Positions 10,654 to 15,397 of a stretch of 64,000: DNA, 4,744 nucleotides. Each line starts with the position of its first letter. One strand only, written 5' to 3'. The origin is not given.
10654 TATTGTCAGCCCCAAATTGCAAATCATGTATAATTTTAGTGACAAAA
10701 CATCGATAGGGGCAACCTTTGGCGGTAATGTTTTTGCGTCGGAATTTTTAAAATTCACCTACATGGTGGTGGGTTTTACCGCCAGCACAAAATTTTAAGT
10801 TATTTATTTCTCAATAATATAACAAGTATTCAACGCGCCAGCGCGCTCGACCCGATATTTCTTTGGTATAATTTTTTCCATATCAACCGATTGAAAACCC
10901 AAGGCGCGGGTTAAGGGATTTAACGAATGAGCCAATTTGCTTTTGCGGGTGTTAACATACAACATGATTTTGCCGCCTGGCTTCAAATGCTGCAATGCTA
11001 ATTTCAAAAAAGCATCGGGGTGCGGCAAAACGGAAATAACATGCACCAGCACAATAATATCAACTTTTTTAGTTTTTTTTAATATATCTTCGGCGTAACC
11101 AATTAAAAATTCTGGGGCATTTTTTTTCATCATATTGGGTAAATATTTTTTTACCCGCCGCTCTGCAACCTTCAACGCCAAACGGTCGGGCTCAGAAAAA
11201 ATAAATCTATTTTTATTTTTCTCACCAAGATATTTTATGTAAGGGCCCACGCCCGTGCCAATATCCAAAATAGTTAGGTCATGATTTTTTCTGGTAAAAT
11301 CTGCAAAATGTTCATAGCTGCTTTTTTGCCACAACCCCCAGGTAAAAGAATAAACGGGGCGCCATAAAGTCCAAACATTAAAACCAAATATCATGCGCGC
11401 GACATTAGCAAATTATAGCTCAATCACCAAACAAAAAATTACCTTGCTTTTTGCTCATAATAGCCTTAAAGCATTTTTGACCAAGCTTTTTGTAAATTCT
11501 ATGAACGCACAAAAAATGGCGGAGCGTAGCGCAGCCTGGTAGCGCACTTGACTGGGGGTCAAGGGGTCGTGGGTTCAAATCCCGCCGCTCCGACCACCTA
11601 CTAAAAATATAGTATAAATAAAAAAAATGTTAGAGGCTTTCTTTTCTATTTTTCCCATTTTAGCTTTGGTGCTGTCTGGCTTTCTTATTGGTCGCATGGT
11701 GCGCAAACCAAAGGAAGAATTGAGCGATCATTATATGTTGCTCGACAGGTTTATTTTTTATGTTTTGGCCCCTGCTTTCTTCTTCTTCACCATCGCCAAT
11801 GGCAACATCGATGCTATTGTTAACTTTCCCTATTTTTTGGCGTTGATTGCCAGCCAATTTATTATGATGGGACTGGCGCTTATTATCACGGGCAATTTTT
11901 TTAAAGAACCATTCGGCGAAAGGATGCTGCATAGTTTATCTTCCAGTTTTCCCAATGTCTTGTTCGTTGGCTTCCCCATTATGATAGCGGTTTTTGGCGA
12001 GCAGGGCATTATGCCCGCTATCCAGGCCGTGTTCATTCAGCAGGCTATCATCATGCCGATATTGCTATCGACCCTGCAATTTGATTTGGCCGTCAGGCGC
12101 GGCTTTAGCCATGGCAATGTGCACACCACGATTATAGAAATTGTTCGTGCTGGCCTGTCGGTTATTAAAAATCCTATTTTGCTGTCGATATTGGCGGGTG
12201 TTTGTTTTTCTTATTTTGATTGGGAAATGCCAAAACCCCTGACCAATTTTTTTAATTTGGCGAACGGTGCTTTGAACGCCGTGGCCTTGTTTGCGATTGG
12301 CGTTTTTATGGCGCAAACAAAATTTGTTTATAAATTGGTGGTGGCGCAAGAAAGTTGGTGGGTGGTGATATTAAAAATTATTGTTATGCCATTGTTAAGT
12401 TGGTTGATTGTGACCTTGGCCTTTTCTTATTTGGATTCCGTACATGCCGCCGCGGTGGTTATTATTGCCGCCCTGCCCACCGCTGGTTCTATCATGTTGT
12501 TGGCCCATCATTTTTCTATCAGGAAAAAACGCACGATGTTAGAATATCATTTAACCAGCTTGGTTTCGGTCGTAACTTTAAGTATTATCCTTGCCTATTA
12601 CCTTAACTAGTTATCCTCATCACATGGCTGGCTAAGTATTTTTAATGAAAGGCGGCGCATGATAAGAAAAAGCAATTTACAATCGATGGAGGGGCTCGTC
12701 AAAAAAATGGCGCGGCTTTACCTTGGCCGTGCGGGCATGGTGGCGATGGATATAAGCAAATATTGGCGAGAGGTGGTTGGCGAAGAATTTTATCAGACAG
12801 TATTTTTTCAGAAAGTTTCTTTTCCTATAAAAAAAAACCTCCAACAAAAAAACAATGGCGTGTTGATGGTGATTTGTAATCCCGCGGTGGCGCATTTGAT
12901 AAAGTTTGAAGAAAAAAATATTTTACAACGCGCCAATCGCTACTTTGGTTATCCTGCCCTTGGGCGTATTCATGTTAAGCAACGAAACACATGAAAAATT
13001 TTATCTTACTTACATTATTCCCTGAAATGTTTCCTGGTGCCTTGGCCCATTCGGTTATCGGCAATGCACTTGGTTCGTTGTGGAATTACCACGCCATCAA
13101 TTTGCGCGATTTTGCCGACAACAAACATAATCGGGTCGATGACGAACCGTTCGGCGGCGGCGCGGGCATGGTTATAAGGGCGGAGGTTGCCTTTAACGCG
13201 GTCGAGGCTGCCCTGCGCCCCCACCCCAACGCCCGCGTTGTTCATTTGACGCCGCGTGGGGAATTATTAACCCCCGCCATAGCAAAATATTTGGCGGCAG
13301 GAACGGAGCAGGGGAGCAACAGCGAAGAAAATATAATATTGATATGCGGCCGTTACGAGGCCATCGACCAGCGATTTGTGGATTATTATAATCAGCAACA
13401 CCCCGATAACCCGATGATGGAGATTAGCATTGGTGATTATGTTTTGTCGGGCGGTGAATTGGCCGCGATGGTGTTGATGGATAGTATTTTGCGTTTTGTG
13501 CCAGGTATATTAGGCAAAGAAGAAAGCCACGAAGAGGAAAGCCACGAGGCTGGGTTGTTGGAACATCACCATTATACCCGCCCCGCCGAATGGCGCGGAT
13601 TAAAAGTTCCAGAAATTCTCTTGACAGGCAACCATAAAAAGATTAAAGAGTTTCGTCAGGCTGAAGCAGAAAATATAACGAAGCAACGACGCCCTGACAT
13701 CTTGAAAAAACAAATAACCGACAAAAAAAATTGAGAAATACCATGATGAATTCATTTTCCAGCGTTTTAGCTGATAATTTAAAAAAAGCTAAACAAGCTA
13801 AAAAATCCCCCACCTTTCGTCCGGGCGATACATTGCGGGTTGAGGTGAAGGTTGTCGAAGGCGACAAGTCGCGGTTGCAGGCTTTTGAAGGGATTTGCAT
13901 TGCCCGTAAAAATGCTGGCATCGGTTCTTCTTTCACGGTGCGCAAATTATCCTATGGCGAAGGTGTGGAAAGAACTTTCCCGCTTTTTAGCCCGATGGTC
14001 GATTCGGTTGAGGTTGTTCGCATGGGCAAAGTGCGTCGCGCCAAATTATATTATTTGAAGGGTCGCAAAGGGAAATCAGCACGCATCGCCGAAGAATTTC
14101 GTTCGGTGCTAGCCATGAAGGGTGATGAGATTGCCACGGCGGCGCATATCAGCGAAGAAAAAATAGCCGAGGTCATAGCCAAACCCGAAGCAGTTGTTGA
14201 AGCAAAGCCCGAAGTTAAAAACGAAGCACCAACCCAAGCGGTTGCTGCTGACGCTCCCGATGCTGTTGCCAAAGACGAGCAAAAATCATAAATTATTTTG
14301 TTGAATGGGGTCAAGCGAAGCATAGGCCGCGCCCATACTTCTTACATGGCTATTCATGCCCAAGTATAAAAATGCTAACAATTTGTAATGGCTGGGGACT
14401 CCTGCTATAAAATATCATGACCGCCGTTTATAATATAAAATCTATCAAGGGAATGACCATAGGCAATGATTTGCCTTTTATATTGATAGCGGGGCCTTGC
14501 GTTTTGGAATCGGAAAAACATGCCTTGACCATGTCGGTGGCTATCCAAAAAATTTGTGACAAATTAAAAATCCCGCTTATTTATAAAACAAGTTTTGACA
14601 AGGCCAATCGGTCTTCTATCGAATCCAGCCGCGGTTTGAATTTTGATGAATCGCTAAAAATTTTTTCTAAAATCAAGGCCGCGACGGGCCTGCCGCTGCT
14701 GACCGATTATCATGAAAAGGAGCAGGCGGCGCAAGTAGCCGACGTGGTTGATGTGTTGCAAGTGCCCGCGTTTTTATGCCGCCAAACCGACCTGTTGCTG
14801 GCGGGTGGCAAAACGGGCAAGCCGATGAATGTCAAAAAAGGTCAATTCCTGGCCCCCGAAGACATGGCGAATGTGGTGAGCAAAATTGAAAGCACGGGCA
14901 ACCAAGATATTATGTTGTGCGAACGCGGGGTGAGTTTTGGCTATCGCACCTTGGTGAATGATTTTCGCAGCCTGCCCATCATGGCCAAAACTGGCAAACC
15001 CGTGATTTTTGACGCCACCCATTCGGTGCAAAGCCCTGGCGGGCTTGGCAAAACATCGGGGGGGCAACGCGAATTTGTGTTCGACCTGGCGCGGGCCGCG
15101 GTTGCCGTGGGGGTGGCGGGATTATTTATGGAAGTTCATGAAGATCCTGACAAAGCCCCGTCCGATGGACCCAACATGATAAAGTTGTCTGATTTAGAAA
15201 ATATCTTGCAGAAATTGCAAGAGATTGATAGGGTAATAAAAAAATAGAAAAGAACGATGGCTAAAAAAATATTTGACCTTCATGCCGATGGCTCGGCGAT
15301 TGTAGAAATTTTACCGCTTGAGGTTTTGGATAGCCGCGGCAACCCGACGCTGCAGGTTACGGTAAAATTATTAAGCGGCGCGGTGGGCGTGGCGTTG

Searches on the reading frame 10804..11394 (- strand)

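Call 24: search_protein_families(library=ncbifam, proteins=[window:10804-11394:-], max_evalue=1e-8)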
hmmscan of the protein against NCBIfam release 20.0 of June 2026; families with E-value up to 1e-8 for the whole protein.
window:10804-11394:- (196 aa): 0 families

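Call 40: search_protein_families(library=pfam, proteins=[window:10804-11394:-], max_evalue=0.01)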
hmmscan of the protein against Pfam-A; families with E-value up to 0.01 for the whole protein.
window:10804-11394:- (196 aa): 9 families
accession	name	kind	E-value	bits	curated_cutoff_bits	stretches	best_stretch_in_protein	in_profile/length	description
PF13489.12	Methyltransf_23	-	5.6e-13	49.4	27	1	35-158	19-129/164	Methyltransferase domain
PF08242.18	Methyltransf_12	-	5e-10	40.4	30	1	43-143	1-98/98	Methyltransferase domain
PF08241.18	Methyltransf_11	-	8.2e-10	39.6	21.2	1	43-144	1-94/95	Methyltransferase domain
PF13649.12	Methyltransf_25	-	1.5e-09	38.8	27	1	42-141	1-97/97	Methyltransferase domain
PF13847.12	Methyltransf_31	-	2.7e-06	27.6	27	1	38-145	3-109/145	Methyltransferase domain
PF05175.20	MTS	-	0.00018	21.6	23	1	36-156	29-148/170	Methyltransferase small domain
PF01209.24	Ubie_methyltran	-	0.0019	18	20.1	1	32-145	41-151/233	ubiE/COQ5 methyltransferase family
PF05891.18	Methyltransf_PK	-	0.004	17.2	27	1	34-152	51-166/218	AdoMet dependent proline di-methyltransferase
PF09960.14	DUF2194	-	0.0067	15.2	30.4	1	87-184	59-153/582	Uncharacterised protein conserved in bacteria (DUF2194)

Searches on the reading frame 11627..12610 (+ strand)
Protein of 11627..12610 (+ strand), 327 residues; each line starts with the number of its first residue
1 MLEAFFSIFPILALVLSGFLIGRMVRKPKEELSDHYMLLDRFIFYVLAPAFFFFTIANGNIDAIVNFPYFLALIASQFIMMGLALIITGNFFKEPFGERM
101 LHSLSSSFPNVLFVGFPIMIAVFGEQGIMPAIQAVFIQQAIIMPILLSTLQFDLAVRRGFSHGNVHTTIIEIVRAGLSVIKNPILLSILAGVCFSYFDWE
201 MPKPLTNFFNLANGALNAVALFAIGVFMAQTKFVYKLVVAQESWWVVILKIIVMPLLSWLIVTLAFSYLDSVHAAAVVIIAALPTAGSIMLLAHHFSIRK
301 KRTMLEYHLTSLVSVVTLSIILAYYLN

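Call 24: search_protein_families(library=ncbifam, proteins=[window:11627-12610:+], max_evalue=1e-8)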
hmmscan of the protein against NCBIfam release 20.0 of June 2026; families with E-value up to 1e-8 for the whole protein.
window:11627-12610:+ (327 aa): 2 families
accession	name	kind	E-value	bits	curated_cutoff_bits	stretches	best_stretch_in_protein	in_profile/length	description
TIGR00946.1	2a69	subfamily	1.9e-17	63.4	246.05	1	5-321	7-330/336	auxin efflux carrier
NF007384.0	PRK09903.1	equivalog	2.4e-13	50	404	1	7-319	8-304/314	transporter YfdV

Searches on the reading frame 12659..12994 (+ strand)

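Call 22: search_protein_families(library=ncbifam, proteins=[window:12659-12994:+], max_evalue=0.00001)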
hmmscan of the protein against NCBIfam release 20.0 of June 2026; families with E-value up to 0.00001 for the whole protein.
window:12659-12994:+ (111 aa): 0 families

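Call 40: search_protein_families(library=pfam, proteins=[window:12659-12994:+], max_evalue=0.01)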
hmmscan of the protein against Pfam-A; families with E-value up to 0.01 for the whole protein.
window:12659-12994:+ (111 aa): 1 family
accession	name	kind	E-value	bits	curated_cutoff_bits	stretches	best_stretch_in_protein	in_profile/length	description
PF05258.17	DciA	-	3.6e-09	37.2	24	1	32-106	25-89/89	Dna[CI] antecedent, DciA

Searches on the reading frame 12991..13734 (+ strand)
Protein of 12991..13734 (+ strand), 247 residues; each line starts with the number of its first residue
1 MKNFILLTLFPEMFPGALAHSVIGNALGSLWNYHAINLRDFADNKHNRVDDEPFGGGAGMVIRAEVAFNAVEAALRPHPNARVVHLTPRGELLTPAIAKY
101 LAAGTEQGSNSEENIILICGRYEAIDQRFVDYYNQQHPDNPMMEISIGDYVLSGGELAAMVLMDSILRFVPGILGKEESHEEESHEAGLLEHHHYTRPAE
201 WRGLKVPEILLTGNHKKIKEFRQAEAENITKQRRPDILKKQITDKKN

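Call 22: search_protein_families(library=ncbifam, proteins=[window:12991-13734:+], max_evalue=0.00001)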
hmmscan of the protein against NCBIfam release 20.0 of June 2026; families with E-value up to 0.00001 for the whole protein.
window:12991-13734:+ (247 aa): 2 families
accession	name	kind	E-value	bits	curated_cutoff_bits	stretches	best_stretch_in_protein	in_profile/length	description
NF000648.1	PRK00026.1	equivalog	5e-81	271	220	1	4-238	3-221/221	tRNA (guanosine(37)-N1)-methyltransferase TrmD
TIGR00088.1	trmD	equivalog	2.7e-72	242.8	195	1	4-242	3-225/233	tRNA (guanosine(37)-N1)-methyltransferase TrmD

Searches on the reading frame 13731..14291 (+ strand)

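Call 22: search_protein_families(library=ncbifam, proteins=[window:13731-14291:+], max_evalue=0.00001)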
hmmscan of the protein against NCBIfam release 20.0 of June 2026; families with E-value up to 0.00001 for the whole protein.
window:13731-14291:+ (186 aa): 1 family
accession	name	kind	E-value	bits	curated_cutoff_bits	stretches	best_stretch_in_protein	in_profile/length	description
TIGR01024.1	rplS_bact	equivalog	1.1e-45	154.5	90.7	1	15-122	5-113/114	50S ribosomal protein L19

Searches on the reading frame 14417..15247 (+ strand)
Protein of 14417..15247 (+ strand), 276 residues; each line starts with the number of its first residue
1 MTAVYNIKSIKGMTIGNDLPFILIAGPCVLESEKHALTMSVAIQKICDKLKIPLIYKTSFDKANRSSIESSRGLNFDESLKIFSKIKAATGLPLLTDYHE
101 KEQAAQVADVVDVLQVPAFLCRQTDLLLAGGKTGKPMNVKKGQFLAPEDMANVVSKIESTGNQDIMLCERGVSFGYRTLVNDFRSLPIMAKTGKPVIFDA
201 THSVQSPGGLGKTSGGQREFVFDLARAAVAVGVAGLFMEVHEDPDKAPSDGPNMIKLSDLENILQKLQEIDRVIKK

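Call 24: search_protein_families(library=ncbifam, proteins=[window:14417-15247:+], max_evalue=1e-8)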
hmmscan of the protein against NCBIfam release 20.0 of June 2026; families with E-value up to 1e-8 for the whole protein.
window:14417-15247:+ (276 aa): 8 families
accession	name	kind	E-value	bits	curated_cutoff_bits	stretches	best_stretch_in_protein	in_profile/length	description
NF003543.0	PRK05198.1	equivalog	5e-126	419.3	242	1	9-275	6-272/273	3-deoxy-8-phosphooctulonate synthase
TIGR01362.1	KDO8P_synth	equivalog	1.5e-118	394.7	314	1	20-276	2-258/258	3-deoxy-8-phosphooctulonate synthase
NF009109.0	PRK12457.1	equivalog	2e-98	329.1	457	1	6-276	2-274/281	3-deoxy-8-phosphooctulonate synthase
NF006421.0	PRK08673.1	subfamily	5.9e-42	144.1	335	1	9-275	84-334/338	3-deoxy-7-phosphoheptulonate synthase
TIGR01361.1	DAHP_synth_Bsub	equivalog_domain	4.4e-36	124.6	267.75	1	7-268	13-258/260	3-deoxy-7-phosphoheptulonate synthase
NF009239.0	PRK12595.1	equivalog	1.7e-31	109.5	279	1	9-272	108-355/360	bifunctional 3-deoxy-7-phosphoheptulonate synthase/chorismate mutase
NF009933.0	PRK13396.1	subfamily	4.8e-30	104.7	486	1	13-275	94-342/352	3-deoxy-7-phosphoheptulonate synthase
NF041229.1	BagF_FevY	exception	7.8e-29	100.9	700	1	10-263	81-318/340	phospho-2-dehydro-3-deoxyheptonate aldolase BagF/FevY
